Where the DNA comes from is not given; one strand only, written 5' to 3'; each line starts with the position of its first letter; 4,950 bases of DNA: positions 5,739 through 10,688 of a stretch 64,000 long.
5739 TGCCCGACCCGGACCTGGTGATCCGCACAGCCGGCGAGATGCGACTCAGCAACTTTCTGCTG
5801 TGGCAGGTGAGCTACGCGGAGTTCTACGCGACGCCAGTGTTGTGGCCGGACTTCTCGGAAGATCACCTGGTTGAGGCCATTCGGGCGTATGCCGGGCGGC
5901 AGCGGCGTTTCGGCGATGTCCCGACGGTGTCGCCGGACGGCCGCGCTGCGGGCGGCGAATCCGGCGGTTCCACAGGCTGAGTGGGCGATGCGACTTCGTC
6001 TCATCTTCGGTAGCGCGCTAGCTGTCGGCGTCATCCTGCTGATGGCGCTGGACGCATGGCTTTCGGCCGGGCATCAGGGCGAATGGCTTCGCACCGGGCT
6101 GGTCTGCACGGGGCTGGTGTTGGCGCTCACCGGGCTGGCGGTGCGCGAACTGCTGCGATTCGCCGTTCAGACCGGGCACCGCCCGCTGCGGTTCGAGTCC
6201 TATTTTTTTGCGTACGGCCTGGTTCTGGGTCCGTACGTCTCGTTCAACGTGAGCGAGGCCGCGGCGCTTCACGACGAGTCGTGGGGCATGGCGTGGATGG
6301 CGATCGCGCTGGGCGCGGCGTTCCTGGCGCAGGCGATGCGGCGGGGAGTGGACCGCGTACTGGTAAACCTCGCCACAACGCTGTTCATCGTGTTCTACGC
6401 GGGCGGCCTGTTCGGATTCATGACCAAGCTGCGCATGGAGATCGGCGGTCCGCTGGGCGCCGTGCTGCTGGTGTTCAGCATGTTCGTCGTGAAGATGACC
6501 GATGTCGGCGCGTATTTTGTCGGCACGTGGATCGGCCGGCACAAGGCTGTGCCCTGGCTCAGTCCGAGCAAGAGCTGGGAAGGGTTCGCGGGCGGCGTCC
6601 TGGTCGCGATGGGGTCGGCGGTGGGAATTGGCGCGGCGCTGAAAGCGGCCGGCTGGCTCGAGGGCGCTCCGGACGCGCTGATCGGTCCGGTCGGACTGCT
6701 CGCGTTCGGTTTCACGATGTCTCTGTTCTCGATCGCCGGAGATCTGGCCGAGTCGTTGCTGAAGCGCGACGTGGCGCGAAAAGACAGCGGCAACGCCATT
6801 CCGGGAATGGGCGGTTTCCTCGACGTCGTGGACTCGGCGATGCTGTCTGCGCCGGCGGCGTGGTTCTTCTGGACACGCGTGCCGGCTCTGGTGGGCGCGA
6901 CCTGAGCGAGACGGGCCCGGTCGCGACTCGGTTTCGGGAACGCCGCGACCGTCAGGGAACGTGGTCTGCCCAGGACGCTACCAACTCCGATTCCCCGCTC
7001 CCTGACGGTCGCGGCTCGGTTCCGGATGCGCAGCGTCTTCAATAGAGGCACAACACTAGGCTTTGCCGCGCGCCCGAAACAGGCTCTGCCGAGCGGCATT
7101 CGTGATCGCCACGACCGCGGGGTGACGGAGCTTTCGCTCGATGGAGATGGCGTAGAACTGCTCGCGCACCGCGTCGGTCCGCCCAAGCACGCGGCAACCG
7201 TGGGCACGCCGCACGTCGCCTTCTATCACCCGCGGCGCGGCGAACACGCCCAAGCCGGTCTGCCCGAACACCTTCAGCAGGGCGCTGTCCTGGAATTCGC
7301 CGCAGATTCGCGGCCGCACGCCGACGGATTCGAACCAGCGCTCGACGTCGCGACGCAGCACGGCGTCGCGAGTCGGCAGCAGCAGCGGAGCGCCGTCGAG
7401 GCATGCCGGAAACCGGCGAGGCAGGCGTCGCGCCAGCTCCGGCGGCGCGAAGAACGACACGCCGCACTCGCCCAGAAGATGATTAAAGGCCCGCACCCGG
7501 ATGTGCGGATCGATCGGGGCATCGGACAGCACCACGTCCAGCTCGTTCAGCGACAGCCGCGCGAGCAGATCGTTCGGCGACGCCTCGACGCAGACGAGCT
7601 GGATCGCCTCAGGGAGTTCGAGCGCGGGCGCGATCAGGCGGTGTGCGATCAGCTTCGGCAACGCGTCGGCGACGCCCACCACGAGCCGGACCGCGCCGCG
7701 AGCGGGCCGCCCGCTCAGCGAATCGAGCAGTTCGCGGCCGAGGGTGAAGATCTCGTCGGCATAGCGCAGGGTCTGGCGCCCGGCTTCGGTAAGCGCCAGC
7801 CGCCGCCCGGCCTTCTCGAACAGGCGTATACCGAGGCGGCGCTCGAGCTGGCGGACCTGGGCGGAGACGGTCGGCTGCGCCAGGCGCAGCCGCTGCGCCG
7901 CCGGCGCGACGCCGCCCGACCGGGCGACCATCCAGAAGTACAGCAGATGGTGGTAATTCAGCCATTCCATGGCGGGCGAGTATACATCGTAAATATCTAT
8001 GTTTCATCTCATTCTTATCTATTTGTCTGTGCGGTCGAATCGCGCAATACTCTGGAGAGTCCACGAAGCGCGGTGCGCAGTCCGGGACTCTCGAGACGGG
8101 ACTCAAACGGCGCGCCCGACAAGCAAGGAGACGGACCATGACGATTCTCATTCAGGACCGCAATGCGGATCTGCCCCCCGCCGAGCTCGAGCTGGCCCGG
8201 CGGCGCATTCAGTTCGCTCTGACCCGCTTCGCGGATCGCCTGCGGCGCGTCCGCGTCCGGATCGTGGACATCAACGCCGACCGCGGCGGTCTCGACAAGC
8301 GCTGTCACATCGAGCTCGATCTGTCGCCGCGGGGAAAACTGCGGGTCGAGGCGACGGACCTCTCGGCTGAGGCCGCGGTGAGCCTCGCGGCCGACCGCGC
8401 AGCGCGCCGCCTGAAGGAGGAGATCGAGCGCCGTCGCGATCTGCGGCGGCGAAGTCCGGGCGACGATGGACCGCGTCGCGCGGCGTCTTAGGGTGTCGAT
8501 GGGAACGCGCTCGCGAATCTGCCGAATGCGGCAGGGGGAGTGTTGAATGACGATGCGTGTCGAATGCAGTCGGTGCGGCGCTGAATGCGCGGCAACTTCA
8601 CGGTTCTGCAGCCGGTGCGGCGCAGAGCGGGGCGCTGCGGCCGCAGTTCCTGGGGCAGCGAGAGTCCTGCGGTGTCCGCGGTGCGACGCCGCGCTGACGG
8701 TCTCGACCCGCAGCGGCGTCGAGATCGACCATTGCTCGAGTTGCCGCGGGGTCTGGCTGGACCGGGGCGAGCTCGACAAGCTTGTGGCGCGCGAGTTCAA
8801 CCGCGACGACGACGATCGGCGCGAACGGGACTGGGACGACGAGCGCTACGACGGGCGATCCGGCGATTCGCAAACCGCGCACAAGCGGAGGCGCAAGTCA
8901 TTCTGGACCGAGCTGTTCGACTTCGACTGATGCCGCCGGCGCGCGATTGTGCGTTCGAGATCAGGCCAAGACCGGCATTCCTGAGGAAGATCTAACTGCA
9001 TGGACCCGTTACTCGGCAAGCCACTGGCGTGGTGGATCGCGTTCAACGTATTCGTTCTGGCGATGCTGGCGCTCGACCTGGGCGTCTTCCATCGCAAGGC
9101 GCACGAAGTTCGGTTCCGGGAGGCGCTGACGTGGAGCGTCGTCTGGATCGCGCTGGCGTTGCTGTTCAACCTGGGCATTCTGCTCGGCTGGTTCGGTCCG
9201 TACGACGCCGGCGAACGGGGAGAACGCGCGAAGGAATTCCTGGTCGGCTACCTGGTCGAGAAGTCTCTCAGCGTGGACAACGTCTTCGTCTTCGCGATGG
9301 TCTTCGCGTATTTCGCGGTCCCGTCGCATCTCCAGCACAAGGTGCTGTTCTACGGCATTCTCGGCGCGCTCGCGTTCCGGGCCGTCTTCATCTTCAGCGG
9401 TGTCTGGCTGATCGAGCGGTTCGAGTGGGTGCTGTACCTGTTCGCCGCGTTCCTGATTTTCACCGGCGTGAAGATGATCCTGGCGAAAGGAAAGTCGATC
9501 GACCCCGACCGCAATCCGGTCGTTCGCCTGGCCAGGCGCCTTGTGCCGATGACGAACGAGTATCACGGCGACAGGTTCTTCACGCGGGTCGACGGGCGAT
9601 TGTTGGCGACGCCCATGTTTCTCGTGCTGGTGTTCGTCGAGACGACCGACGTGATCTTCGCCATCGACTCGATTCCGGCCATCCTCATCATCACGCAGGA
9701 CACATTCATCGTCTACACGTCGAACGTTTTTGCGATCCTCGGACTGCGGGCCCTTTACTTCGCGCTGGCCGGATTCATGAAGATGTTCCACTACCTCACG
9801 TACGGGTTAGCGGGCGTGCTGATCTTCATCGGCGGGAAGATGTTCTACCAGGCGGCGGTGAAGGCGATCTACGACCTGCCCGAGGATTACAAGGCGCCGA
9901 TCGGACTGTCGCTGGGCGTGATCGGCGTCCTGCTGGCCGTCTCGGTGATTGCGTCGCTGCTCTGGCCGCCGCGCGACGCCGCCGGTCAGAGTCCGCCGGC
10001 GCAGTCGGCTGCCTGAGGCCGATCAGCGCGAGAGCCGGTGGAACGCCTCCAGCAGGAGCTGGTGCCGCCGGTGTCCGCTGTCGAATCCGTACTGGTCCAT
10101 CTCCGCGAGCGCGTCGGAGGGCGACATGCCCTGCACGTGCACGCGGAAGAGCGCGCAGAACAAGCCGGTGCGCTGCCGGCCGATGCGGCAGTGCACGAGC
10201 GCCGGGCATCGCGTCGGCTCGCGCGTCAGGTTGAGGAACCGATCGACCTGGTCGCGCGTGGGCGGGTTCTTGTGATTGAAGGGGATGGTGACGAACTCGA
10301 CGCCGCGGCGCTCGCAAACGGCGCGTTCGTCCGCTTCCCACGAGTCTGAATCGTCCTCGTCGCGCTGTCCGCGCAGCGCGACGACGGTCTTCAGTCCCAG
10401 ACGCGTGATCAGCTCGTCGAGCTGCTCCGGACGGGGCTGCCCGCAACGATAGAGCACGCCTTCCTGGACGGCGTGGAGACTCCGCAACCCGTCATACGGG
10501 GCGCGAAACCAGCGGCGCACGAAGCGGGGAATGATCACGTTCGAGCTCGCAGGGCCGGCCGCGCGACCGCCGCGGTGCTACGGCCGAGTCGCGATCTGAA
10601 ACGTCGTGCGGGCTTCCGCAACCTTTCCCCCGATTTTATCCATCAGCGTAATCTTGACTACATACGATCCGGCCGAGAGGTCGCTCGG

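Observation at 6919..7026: Dispersed family of GC-rich intergenic repeat elements with shared core CCGCTCC(C)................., three copies in the window.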

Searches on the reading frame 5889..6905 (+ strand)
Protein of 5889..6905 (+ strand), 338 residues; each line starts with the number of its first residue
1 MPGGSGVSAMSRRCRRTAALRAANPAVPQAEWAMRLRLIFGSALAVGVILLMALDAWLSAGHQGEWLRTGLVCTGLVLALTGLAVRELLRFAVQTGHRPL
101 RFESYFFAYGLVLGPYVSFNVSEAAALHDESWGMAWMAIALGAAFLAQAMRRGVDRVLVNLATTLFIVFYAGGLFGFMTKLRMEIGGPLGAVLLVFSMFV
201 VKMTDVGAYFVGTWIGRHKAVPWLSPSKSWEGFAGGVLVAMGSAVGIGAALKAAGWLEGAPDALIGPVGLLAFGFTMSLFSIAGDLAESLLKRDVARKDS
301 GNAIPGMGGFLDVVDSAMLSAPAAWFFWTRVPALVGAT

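Call 61: search_protein_families(library=pfam, proteins=[window:5889-6905:+], max_evalue=0.001)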
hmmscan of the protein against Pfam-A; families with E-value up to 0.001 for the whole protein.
window:5889-6905:+ (338 aa): 1 family
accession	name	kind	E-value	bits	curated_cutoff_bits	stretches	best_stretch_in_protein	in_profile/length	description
PF01148.25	CTP_transf_1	-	6.6e-43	147.9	24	1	62-328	22-261/264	Cytidylyltransferase family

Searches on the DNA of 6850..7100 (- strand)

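Call 20: search_rna_families(source=window, start=6850, end=7100, threshold=evalue, max_evalue=10, show_alignments=2)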
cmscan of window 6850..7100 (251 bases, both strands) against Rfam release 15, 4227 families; matches with E-value up to 10: 2.
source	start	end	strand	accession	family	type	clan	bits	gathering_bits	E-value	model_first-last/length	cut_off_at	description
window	6944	7013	-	RF03878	mir-B6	Gene; miRNA;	-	20.6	89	1.6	1-83/83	no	mir-B6 microRNA precursor family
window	7026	7062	-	RF02507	Atu_Ti3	Gene; sRNA;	-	12.3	50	8.8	1-89/89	no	Rhizobiales sRNA Atu_Ti3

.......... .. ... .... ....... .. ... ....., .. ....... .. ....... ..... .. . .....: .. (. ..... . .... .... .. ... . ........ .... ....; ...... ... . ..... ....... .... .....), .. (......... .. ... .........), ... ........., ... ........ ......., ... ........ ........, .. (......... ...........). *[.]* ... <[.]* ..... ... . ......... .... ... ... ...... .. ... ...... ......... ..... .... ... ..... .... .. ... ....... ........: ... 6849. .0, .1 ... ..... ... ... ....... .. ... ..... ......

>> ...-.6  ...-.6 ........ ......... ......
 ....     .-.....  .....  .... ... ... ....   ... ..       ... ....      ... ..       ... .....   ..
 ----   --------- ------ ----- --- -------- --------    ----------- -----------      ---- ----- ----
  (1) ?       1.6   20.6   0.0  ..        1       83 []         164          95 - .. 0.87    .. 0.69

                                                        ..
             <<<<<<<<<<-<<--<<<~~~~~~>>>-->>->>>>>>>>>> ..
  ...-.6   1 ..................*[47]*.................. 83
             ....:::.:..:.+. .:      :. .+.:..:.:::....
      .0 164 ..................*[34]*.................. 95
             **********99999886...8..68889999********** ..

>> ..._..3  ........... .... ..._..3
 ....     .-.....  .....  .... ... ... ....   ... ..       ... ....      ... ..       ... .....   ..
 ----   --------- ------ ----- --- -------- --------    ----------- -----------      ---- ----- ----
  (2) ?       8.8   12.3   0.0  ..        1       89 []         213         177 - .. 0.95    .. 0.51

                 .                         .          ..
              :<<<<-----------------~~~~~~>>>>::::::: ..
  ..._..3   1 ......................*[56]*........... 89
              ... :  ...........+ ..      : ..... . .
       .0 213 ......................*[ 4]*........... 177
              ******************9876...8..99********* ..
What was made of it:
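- On Any Rfam RNA family: At E <= 10, a scan of the copy A region (6850-7100) gives only chance hits (call 20); the B and C regions were not scanned at that threshold.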

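Call 56: build_rna_model(alignment_id=A1, structure=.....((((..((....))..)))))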
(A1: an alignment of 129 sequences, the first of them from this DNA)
Model R1 built from alignment A1 (129 sequences, 25 columns); structure: as given.
model positions 25; base pairs 6; branch points 0; effective number of sequences 129; information 1.379 bits per position. Calibrated on 0.2 Mb of random sequence (short: E-values are rough).
structure used (alignment columns):
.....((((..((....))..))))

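Call 57: search_with_rna_model(model_id=R1, source=window, filters=off, max_evalue=10, show_alignments=6)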
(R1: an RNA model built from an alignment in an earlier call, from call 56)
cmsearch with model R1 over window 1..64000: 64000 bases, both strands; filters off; matches with E-value up to 10: 101.
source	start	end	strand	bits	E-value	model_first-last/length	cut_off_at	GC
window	6995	7019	-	44.4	3.1e-07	1-25/25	no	0.8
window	16005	16029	-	44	3.9e-07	1-25/25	no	0.8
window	59887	59910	+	31.1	0.0002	1-25/25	no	0.79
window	6942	6962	+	19.1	0.064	5-25/25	no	0.71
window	16037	16059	-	17.2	0.16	1-25/25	no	0.78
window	54873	54890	+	16.4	0.24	7-24/25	no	0.83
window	7691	7705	+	15.6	0.35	1-25/25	no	0.93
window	49345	49357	-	15.4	0.4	1-25/25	no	0.92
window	15921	15937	-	15.3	0.41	1-25/25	no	0.82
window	32224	32240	-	14.6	0.56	1-25/25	no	0.88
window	1777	1795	-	14.3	0.68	1-25/25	no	0.89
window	47852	47885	-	13.8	0.86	1-25/25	no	0.76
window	10584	10611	+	13.4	1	1-25/25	no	0.64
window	5332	5364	-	13.4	1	1-25/25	no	0.7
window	30980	30995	-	13.3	1.1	1-25/25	no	0.81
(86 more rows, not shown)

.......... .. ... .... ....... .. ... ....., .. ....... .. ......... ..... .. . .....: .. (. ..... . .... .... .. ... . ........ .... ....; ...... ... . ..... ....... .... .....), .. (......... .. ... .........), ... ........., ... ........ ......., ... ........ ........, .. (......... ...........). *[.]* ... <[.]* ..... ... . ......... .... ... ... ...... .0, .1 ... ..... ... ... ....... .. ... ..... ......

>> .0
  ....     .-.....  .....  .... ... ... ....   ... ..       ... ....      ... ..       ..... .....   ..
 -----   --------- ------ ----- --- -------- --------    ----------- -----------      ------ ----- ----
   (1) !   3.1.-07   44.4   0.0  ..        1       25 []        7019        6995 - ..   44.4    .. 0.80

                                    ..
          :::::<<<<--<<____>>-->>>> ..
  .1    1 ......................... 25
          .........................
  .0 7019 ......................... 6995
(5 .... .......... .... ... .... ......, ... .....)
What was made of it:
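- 6995..7019 (-): Copy A. An intact type-1 unit; read foot-first on the - strand it is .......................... Covariance model 44.4 bits, E = 3e-7 (call 57).
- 6938..6962 (+): Copy A'. A decayed inverted partner of A. Its foot (GAACG instead of CCGAG) and the base of its stem are degenerate. Covariance model 19.1 bits, E = 0.06 over 6942-6962 (call 57).
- On Class 3 TnpA_Y1-associated REP-like hairpins: Three intact or near-intact copies (one with a 1-nt deletion) plus one decayed in this 64 kb (call 57).
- Checked: Everything else in the 64 kb is at noise level except A's partner (call 57).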

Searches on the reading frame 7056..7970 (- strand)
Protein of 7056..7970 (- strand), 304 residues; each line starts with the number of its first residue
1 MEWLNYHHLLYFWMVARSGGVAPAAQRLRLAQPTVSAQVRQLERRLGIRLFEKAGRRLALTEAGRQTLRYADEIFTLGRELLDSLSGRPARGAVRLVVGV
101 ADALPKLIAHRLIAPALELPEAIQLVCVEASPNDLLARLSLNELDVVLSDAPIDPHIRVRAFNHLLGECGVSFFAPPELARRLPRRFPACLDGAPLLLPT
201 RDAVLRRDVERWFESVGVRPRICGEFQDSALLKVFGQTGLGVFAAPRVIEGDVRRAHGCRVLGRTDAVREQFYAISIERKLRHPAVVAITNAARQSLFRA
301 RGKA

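Call 61: search_protein_families(library=pfam, proteins=[window:7056-7970:-], max_evalue=0.001)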
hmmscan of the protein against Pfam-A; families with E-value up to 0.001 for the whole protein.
window:7056-7970:- (304 aa): 2 families
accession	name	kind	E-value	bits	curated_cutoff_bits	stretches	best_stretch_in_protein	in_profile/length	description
PF00126.33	HTH_1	-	4.1e-20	71.9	26.6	1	7-65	2-60/60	Bacterial regulatory helix-turn-helix protein, lysR family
PF03466.25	LysR_substrate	-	5.4e-15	55.8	28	1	95-295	7-206/209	LysR substrate binding domain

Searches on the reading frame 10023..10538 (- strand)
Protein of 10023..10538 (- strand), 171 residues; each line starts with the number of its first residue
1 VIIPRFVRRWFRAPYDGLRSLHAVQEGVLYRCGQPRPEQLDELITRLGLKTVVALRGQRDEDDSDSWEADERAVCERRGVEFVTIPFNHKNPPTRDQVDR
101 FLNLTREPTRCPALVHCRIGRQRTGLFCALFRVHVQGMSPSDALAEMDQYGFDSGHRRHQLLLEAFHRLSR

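Call 61: search_protein_families(library=pfam, proteins=[window:10023-10538:-], max_evalue=0.001)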
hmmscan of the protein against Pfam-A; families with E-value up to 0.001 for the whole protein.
window:10023-10538:- (171 aa): 7 families
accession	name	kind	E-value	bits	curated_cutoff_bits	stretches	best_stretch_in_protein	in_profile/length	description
PF22741.1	PTP-NADK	-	7.4e-19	68.2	27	1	21-158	22-156/163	DSP-PTPase phosphatase fused to NAD+ Kinase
PF22784.1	PTP-SAK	-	1.3e-12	48.5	27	1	22-144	5-120/153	Swiss Army Knife protein, DSP-PTPase phosphatase domain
PF13350.11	Y_phosphatase3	-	1.6e-10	41.9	22.2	1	22-131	21-149/240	Tyrosine phosphatase family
PF03162.18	Y_phosphatase2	-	2e-08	34.5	27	1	24-167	10-147/165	Tyrosine phosphatase family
PF22785.1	Tc-R-P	-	1.1e-07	32.8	27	1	38-131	14-100/106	Polymorphic toxin system, DSP-PTPase phosphatase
PF14566.11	PTPlike_phytase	-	1.5e-05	25.6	27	1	68-130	90-153/158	Inositol hexakisphosphate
PF00102.32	Y_phosphatase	-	0.0004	20.5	20.9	1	88-134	144-193/234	Protein-tyrosine phosphatase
